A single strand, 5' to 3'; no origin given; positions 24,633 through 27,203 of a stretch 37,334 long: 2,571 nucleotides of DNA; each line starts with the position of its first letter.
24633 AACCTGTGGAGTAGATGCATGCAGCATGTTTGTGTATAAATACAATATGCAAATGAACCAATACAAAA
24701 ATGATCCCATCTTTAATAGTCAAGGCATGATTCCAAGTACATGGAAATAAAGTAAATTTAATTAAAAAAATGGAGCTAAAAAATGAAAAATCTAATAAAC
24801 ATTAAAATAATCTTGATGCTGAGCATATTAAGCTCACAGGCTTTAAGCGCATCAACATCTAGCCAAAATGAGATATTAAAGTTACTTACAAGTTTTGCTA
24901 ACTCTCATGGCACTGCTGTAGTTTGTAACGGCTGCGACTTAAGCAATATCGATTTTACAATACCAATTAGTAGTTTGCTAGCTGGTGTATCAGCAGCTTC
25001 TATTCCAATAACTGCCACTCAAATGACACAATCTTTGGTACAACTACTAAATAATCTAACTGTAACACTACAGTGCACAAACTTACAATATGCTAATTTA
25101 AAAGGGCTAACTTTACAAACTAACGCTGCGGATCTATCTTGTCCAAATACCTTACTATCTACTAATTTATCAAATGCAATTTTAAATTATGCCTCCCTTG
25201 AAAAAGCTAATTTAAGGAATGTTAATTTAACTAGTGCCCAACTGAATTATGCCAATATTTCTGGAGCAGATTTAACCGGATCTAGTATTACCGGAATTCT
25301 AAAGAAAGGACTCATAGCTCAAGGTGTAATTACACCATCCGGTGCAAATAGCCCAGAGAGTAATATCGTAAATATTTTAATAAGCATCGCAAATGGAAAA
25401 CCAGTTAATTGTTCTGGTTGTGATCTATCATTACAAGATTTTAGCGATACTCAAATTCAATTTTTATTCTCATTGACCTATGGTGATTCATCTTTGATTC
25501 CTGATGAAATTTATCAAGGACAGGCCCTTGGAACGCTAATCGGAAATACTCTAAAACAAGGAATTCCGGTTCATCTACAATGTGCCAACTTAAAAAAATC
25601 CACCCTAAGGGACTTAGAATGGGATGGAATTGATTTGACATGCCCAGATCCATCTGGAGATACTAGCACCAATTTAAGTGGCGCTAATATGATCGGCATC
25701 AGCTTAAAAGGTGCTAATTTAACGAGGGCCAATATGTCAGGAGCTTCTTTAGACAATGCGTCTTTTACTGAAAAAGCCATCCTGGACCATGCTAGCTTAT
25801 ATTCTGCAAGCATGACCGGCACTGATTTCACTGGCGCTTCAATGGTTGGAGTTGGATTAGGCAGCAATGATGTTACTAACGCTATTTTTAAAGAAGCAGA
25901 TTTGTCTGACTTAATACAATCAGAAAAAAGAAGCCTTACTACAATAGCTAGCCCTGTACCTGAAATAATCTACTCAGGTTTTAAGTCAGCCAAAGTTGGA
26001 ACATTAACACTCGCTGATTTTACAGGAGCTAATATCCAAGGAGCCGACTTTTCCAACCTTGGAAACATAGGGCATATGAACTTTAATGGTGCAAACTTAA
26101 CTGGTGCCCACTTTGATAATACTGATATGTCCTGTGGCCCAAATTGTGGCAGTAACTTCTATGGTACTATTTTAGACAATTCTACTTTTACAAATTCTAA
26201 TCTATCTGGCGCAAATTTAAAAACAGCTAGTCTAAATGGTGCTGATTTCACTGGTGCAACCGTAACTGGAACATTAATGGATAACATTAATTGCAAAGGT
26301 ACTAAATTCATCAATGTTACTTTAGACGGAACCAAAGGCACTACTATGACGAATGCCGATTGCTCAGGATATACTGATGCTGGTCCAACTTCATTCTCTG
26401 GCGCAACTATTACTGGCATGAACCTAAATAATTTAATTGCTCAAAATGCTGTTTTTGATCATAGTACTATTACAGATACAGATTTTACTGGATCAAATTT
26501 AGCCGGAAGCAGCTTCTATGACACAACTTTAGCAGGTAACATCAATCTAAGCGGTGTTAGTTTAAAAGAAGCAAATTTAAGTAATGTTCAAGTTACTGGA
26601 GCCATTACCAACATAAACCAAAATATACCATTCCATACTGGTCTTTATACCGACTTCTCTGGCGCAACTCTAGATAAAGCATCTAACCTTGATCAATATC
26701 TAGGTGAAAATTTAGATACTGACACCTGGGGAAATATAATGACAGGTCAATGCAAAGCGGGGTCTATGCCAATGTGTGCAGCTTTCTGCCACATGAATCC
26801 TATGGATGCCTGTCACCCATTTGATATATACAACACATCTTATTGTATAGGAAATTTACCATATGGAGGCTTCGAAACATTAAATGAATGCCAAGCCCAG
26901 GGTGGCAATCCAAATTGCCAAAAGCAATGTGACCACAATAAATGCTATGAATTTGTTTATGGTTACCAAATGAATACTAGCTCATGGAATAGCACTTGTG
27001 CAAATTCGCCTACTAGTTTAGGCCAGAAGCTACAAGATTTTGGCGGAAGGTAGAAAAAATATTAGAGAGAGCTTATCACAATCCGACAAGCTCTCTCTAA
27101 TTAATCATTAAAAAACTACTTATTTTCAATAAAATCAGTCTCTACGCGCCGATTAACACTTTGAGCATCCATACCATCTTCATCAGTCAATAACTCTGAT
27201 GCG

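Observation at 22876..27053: Tandem secreted pentapeptide-repeat paralogs capped by an unrecognised Cys-rich C-terminal module and duplicated 4-Cys N-modules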

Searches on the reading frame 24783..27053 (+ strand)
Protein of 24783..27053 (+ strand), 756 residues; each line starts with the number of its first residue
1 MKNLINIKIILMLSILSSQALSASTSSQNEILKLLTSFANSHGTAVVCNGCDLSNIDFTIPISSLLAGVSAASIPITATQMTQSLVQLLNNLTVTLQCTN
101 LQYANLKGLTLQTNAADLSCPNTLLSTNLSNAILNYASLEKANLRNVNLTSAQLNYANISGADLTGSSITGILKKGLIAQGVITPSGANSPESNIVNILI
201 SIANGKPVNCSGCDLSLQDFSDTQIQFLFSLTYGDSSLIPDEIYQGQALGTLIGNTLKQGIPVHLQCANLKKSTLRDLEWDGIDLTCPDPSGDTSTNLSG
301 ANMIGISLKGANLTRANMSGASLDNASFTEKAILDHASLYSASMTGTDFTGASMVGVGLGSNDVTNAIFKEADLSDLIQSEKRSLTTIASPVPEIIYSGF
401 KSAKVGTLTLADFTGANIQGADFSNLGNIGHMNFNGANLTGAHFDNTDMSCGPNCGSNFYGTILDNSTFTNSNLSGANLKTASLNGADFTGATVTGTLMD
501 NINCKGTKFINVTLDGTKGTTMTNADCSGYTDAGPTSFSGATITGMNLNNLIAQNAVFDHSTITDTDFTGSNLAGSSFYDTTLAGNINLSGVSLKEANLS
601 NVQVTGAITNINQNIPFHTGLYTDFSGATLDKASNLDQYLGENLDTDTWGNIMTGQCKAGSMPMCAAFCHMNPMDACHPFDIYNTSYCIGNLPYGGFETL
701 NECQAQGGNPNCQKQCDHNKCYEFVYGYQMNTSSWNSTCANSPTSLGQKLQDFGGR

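Call 3: search_protein_families(library=pfam, proteins=[window:24783-27053:+], max_evalue=0.1)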
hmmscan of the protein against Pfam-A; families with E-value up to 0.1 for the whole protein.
window:24783-27053:+ (756 aa): 4 families
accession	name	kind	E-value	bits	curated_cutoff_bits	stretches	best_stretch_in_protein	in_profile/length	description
PF00805.28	Pentapeptide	-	5.1e-54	179.8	20.2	9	132-171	1-40/40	Pentapeptide repeats (8 copies)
PF13599.13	Pentapeptide_4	-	3.1e-32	110.9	38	4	456-517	15-76/78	Pentapeptide repeat region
PF13576.12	Pentapeptide_3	-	2.2e-23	82.6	27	3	456-494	3-44/48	Pentapeptide repeats (9 copies)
PF05554.16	Novirhabdo_Nv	-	0.025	14.8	25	0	538-584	7-53/122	Viral hemorrhagic septicemia virus non-virion protein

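Call 4: search_protein_families(library=ncbifam, proteins=[window:24783-27053:+], max_evalue=0.1)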
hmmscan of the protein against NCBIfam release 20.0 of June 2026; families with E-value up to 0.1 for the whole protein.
window:24783-27053:+ (756 aa): 16 families
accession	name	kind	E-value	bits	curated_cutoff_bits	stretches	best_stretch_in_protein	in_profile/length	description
NF047416.1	penta_HetL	equivalog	3.4e-28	98.6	260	4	408-608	20-217/218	heterocyst differentiation pentapeptide repeat protein HetL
NF052603.1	penta_Alr5209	equivalog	5.3e-28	97.4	125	4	295-375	17-96/113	Alr5209 family pentapeptide repeat protein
NF011743.0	PRK15196.1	equivalog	3.4e-22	78.8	354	5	295-387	246-336/350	type III secretion system effector PipB2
NF011744.0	PRK15197.1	equivalog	9.3e-21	74.2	274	4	270-386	156-263/291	SPI-2 type III secretion system effector PipB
NF033086.2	penta_rpt_Qnr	equivalog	4.8e-15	55.8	240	2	431-605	4-174/211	Qnr family pentapeptide repeat protein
NF000071.4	penta_rpt_QnrA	exception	5.7e-13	49.1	450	2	402-518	68-188/218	QnrA family quinolone resistance pentapeptide repeat protein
NF012151.0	penta_rpt_QnrAS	exception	9.3e-13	48.7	490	1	470-584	50-160/218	QnrAS family quinolone resistance pentapeptide repeat protein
NF000349.1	mfpA_AE000516.2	equivalog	1.3e-11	44.7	360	2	434-508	74-148/183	pentapeptide repeat protein MfpA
NF038182.1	penta_rpt_SmQnr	exception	4.9e-11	42.8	460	2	432-494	140-202/215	SmQnr family pentapeptide repeat protein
NF000421.1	penta_rpt_QnrVC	exception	5.6e-11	42.8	460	1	432-584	11-160/218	QnrVC family quinolone resistance pentapeptide repeat protein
NF033375.2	penta_rpt_QnrE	exception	7.6e-11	42.4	480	0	90-169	80-161/214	QnrE family quinolone resistance pentapeptide repeat protein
NF000056.3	penta_rpt_QnrS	exception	1.8e-10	40.9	460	2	470-603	50-183/218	QnrS family quinolone resistance pentapeptide repeat protein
NF012152.0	penta_rpt_QnrC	exception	8.3e-10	39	500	1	431-584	10-160/221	QnrC family quinolone resistance pentapeptide repeat protein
NF000420.1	penta_rpt_QnrB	exception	3.9e-09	36.8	460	2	429-605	10-177/214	QnrB family quinolone resistance pentapeptide repeat protein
NF000139.2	penta_rpt_QnrD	exception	9.9e-09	35.5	425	1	436-520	118-202/214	QnrD family quinolone resistance pentapeptide repeat protein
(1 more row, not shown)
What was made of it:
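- On Qnr/MfpA topoisomerase-protecting PRPs: The best Qnr score is 55.8 bits against a cut-off of 240, and the best MfpA score is 44.7 against 360 (call 4).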

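Call 52: search_solved_structures(query=window:24783-27050:+, max_evalue=0.001)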
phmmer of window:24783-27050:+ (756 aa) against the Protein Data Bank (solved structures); distinct sequences matched with E-value up to 0.001: 20.
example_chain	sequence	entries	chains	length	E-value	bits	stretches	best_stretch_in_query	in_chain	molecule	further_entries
4yfo_A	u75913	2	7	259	2.1e-14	56.1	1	296-373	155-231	beta1_ex1 | 6beta1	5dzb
4yei_A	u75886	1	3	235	1.6e-13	53.1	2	268-357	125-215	beta1mut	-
4yc5_A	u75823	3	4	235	4.9e-13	51.6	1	123-171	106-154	beta1 | beta1 protein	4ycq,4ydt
5dn0_A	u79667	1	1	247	4.2e-12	48.5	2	275-376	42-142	beta1 t1555 loop variant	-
5dns_A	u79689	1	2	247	5.9e-12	48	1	295-356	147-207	t1428 beta1 loop design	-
5dra_A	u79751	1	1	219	1.2e-11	47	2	96-172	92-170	3beta1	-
5dqa_A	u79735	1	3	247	1.4e-11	46.7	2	291-359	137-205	t3284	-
5di5_A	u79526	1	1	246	2e-11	46.3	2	95-172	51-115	beta1 t801 loop variant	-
3du1_X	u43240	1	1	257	5.3e-11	44.9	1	413-495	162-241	All3740 protein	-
2j8k_A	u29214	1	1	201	7.5e-10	41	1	124-170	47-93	NP275-NP276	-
2o6w_A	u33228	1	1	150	2.6e-08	35.9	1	48-177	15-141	Repeat Five Residue (Rfr) protein or pentapeptide repeat protein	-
2j8i_A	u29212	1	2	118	5.1e-08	35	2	124-166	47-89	NP275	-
3n90_A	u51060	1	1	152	2.3e-07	32.8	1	455-551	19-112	Thylakoid lumenal 15 kDa protein 1, chloroplastic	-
2f3l_A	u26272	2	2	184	2.4e-05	26.1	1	406-495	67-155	RFR-Domain | pentapeptide repeat protein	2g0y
6omx_A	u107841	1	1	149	4.2e-05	25.4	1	96-162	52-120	Alr5209 protein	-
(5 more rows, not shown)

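Call 60: predict_structure(alignment_id=A5)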
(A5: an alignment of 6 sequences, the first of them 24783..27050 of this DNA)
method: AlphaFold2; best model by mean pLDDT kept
length: 756 residues; sequences in the alignment: 6
mean_pLDDT: 74.7   pTM: 0.64
mean pLDDT of the five models: 74.7, 72.8, 67.1, 66.8, 65.4
residues with pLDDT >= 90: 197; 70-90: 311; 50-70: 143; < 50: 105
segments of 3 or more residues with pLDDT < 50: 1-4, 11-24, 170-188, 226-242, 244-246, 290-293, 385-391, 613-619, 690-713, 754-756
pLDDT, mean of each block of 10 residues (from residue 1): 48 39 56 79 78 79 71 69 76 78 76 67 66 68 66 57 53 34 40 68 68 77 48 33 54 70 79 81 70 69 88 86 92 88 92 87 89 84 49 65 79 93 85 93 92 77 96 93 96 93 95 91 88 83 93 95 94 95 91 92 85 47 84 88 78 85 90 80 69 40 44 62 85 77 53 46
secondary structure, 60 per line:
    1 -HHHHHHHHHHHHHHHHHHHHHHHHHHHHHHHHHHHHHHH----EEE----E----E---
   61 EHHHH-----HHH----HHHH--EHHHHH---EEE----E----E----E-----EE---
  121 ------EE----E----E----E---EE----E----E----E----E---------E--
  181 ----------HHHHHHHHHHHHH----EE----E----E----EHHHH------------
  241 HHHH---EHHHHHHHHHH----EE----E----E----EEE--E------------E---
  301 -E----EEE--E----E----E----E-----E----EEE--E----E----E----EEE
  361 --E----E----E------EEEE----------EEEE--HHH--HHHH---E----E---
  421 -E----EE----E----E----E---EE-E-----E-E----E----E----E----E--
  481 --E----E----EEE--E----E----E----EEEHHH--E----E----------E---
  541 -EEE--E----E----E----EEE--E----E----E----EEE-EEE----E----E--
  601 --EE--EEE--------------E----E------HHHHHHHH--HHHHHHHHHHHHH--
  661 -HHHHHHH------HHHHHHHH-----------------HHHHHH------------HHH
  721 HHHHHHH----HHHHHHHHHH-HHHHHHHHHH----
elements in order (helices of 4 or more, strands of 3 or more residues): H2-40 E45-47 H62-65 H78-81 H85-89 E93-95 H191-203 H225-228 H241-244 H249-258 E279-281 E307-309 E338-340 E358-360 E380-383 E394-397 H405-408 E493-495 E513-515 E542-544 E562-564 E582-584 E586-588 E607-609 H636-643 H646-658 H662-668 H675-682 H700-705 H718-727 H732-741 H743-752
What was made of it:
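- On Pentapeptide repeat protein superfamily (Pfam PF00805 / Rfr fold): The AF2 model has regular short strands every 5 residues and pLDDT 85-96 over aa 300-610 (call 60).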
